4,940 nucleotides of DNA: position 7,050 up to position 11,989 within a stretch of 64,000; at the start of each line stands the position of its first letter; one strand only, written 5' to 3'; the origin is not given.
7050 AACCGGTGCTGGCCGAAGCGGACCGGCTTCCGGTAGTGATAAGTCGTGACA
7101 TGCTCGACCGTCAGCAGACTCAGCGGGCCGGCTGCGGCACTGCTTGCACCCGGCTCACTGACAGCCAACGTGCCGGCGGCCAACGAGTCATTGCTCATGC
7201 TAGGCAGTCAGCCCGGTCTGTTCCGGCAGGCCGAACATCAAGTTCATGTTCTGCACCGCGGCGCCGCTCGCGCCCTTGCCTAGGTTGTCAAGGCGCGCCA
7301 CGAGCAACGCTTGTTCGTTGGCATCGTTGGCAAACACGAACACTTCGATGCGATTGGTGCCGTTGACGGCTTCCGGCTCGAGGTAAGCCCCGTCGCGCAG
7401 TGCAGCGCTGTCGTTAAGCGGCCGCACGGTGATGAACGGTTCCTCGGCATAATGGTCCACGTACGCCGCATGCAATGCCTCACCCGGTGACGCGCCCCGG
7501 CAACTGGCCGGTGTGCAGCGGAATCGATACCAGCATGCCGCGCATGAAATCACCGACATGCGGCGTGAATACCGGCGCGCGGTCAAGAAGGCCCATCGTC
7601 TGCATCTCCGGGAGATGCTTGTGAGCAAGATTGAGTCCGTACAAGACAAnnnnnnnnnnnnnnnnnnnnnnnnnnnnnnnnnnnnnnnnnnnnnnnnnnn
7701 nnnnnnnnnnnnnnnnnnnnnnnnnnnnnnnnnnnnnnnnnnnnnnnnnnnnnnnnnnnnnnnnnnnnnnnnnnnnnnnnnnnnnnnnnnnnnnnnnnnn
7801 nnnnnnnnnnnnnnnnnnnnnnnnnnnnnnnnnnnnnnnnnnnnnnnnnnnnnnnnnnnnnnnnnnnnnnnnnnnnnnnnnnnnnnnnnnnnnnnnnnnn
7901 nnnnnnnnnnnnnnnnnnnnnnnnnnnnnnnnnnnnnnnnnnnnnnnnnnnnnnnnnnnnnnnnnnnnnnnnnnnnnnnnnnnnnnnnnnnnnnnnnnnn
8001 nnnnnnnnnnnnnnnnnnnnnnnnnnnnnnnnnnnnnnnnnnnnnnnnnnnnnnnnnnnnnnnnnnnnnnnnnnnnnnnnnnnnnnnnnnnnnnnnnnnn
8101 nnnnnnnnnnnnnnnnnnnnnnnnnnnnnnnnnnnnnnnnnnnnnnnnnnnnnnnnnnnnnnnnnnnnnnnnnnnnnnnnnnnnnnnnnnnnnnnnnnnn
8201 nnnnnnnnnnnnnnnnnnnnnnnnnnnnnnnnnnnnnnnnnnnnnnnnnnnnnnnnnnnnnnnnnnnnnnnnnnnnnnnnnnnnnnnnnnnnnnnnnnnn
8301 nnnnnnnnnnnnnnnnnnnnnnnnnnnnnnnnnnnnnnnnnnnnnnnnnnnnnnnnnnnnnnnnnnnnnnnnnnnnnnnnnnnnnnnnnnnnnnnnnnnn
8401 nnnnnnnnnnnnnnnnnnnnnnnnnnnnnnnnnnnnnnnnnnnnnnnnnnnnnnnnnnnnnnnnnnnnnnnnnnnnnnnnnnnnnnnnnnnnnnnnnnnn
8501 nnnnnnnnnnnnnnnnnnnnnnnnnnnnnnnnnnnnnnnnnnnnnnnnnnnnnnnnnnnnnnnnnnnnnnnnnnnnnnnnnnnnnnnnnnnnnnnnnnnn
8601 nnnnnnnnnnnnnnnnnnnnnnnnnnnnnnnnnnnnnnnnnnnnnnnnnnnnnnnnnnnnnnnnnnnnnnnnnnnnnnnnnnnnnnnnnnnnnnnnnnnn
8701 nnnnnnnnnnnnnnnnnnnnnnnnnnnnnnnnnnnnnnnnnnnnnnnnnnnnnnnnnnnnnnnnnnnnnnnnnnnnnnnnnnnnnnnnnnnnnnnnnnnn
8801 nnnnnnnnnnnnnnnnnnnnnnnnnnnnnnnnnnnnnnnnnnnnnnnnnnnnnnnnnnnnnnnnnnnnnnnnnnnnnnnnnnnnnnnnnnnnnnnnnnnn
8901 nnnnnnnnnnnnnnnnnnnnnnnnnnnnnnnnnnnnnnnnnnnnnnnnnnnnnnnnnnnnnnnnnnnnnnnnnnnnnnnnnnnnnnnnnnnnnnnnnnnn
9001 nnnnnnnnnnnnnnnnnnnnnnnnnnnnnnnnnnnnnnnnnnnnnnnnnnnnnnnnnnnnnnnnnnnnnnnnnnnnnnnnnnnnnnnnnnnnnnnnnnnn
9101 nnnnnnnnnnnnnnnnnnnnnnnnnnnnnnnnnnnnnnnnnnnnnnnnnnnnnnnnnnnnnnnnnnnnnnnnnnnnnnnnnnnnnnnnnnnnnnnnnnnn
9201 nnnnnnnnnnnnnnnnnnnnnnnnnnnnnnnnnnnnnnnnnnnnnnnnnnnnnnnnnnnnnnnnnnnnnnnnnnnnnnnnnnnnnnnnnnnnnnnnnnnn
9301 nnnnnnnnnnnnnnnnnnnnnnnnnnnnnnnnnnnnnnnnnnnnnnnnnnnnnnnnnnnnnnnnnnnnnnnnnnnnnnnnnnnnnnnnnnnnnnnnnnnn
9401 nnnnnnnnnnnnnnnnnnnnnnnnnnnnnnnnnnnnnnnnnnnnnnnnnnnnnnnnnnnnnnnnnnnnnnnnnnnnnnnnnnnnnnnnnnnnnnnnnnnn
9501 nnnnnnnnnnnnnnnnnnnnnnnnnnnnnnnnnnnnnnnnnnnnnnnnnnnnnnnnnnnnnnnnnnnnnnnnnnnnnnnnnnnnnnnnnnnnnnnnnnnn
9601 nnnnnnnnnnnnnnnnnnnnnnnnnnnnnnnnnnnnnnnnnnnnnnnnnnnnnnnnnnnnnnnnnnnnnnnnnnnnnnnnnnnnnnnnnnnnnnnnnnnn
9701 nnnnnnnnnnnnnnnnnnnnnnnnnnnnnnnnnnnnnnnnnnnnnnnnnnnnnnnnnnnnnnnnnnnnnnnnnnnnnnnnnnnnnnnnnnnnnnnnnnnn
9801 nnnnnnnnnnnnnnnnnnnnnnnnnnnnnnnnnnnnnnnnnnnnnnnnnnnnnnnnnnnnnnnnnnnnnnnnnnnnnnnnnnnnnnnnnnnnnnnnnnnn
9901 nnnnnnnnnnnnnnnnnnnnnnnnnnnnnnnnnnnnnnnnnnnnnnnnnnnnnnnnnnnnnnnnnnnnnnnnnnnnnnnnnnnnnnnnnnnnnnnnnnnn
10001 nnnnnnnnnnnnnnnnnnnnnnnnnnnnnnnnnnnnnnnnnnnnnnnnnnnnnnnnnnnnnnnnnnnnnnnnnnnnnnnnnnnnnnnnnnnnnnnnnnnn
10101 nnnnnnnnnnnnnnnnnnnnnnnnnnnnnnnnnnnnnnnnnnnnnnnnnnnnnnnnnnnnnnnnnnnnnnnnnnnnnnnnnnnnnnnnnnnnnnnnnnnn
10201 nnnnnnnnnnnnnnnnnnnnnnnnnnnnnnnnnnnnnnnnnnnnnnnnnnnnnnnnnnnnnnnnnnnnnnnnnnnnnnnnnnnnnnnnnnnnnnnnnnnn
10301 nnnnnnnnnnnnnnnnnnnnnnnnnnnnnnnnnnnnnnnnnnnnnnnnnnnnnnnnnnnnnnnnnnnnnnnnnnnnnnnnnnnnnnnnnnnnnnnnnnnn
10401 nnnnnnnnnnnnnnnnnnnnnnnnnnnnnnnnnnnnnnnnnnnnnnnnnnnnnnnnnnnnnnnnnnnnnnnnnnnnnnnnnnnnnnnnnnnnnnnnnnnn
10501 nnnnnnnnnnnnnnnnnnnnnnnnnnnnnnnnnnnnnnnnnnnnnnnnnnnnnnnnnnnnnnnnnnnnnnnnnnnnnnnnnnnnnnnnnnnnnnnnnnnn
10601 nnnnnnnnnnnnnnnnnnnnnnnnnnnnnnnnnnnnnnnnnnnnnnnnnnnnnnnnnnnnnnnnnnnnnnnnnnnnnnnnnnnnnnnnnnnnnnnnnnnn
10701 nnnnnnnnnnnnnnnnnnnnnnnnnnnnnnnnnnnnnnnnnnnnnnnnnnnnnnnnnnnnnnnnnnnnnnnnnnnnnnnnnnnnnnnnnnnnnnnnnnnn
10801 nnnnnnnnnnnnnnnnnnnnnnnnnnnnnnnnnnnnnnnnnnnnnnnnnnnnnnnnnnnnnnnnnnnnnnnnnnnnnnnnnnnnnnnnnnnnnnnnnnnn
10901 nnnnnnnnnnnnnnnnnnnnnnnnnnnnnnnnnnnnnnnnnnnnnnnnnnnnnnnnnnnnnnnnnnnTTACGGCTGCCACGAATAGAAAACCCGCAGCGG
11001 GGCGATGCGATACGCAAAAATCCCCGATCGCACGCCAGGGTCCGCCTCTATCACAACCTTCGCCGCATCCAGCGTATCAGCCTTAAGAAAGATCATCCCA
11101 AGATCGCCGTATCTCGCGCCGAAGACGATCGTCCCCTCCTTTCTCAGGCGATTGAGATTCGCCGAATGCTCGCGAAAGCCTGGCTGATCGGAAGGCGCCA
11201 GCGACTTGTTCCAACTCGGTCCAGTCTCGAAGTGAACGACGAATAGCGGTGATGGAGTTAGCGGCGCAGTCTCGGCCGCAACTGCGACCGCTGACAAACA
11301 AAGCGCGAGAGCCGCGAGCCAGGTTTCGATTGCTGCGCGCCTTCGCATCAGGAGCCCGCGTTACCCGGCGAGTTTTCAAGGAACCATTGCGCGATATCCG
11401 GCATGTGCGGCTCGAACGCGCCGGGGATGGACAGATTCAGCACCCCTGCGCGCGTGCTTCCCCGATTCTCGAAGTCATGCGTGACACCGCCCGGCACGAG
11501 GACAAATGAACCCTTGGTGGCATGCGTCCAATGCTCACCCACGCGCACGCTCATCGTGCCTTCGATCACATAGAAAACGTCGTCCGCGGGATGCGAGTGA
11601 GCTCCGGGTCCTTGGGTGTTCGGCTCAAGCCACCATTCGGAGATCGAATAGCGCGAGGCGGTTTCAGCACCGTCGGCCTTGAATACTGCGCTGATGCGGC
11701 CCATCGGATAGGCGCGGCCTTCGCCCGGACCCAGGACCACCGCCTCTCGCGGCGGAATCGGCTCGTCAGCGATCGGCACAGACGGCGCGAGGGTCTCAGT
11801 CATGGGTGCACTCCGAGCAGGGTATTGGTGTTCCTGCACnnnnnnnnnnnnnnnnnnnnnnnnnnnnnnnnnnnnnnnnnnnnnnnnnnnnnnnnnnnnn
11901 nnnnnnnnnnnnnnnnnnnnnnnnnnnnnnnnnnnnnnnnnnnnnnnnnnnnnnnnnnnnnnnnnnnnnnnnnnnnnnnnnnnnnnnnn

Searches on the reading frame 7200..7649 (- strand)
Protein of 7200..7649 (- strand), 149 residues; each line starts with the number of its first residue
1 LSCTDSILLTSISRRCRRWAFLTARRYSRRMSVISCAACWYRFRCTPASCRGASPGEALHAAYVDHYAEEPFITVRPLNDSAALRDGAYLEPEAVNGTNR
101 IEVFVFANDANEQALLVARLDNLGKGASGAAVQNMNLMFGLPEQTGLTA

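Call 77: search_protein_families(library=pfam, proteins=[window:7200-7649:-], max_evalue=0.001)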
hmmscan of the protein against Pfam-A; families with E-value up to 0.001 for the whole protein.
window:7200-7649:- (149 aa): 1 family
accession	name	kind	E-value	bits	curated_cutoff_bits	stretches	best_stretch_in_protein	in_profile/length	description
PF22698.1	Semialdhyde_dhC_1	-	7.1e-08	32.9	27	1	53-122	104-165/165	Semialdehyde dehydrogenase, dimerisation domain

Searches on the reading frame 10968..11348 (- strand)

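Call 77: search_protein_families(library=pfam, proteins=[window:10968-11348:-], max_evalue=0.001)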
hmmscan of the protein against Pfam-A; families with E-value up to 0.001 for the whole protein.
window:10968-11348:- (126 aa): 1 family
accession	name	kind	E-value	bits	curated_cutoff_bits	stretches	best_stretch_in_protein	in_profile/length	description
PF03795.20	YCII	-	4.5e-05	24.3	24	1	53-115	16-91/95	YCII-related domain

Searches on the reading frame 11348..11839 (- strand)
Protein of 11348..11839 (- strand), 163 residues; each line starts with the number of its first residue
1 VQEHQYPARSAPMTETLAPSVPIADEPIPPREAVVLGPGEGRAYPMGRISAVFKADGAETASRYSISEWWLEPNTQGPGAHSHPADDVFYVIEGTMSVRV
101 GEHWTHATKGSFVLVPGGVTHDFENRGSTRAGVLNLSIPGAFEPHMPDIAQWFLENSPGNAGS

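Call 77: search_protein_families(library=pfam, proteins=[window:11348-11839:-], max_evalue=0.001)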
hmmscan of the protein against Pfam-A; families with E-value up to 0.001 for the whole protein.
window:11348-11839:- (163 aa): 5 families
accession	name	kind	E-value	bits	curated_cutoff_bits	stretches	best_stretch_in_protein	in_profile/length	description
PF07883.17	Cupin_2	-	1.4e-15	57.2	27.2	1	71-134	5-67/70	Cupin domain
PF02311.25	AraC_binding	-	6.9e-06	26.3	21.1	1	79-140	17-78/135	AraC-like ligand binding domain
PF11699.14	CENP-C_C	-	2.7e-05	24.8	29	1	71-131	19-79/85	Mif2/CENP-C like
PF12973.13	Cupin_7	-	8.4e-05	22.8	27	1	80-122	48-86/105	ChrR Cupin-like domain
PF16867.11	DMSP_lyase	-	0.00058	20.1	27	1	71-123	102-153/162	Dimethlysulfonioproprionate lyase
